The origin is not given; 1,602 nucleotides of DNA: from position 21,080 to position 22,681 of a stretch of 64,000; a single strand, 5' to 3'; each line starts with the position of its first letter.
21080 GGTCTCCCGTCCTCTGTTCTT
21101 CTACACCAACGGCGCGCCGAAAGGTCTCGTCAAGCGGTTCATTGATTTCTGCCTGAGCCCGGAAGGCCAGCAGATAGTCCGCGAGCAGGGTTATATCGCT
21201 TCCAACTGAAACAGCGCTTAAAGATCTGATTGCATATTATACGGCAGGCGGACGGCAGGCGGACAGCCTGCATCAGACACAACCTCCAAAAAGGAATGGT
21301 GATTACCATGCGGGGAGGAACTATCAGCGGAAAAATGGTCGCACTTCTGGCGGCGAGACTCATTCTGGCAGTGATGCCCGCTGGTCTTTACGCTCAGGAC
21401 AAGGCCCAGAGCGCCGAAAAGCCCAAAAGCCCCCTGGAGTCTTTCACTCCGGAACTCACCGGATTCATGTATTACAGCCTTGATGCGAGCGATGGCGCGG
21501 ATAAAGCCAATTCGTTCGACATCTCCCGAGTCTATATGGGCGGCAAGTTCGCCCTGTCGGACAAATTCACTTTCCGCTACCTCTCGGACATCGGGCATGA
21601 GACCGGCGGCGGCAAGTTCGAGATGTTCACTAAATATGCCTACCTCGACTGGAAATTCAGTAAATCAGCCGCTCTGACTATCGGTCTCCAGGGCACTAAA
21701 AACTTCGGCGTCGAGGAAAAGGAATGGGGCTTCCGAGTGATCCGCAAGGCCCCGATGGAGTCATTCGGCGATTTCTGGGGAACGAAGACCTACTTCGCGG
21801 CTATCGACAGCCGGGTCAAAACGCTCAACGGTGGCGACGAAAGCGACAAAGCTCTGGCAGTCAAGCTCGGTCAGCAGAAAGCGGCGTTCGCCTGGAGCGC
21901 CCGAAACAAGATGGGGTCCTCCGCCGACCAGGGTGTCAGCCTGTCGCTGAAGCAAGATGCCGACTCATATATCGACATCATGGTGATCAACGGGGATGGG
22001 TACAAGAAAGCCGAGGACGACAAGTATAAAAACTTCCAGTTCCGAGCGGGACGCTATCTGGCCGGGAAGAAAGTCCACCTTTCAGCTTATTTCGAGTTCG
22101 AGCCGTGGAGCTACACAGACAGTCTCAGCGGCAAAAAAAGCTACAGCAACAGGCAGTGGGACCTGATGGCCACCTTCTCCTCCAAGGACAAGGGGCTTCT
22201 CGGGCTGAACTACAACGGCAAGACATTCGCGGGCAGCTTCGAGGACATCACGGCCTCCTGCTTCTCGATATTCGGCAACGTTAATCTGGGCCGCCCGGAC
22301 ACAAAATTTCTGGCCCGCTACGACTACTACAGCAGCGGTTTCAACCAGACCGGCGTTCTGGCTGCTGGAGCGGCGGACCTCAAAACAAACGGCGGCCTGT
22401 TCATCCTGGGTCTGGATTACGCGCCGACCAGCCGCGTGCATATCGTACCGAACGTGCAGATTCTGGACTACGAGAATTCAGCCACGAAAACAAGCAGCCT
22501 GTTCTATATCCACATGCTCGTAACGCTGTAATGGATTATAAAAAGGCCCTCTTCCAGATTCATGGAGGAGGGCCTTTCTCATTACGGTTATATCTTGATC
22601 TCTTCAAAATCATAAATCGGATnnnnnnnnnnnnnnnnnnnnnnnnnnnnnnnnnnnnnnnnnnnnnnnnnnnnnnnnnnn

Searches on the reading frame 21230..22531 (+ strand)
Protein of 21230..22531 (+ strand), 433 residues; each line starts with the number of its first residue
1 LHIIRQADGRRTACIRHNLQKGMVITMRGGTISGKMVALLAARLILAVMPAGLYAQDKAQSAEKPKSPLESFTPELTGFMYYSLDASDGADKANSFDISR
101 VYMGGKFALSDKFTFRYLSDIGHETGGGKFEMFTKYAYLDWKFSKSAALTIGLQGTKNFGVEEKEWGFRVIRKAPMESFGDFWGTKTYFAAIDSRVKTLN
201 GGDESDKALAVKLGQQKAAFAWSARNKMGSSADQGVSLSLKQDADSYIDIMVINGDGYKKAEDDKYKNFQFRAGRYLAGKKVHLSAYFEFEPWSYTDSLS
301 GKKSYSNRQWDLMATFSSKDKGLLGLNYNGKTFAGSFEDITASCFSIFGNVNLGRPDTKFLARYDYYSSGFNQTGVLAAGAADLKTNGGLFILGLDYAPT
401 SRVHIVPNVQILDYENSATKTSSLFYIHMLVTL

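Call 20: search_protein_families(library=pfam, proteins=[window:21230-22531:+], max_evalue=0.0001)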
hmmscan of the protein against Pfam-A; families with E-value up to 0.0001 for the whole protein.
window:21230-22531:+ (433 aa): 1 family
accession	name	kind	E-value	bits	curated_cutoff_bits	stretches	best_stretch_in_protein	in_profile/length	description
PF07396.17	Porin_O_P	-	1.8e-05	24.6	20.9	1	83-162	13-95/370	Phosphate-selective porin O and P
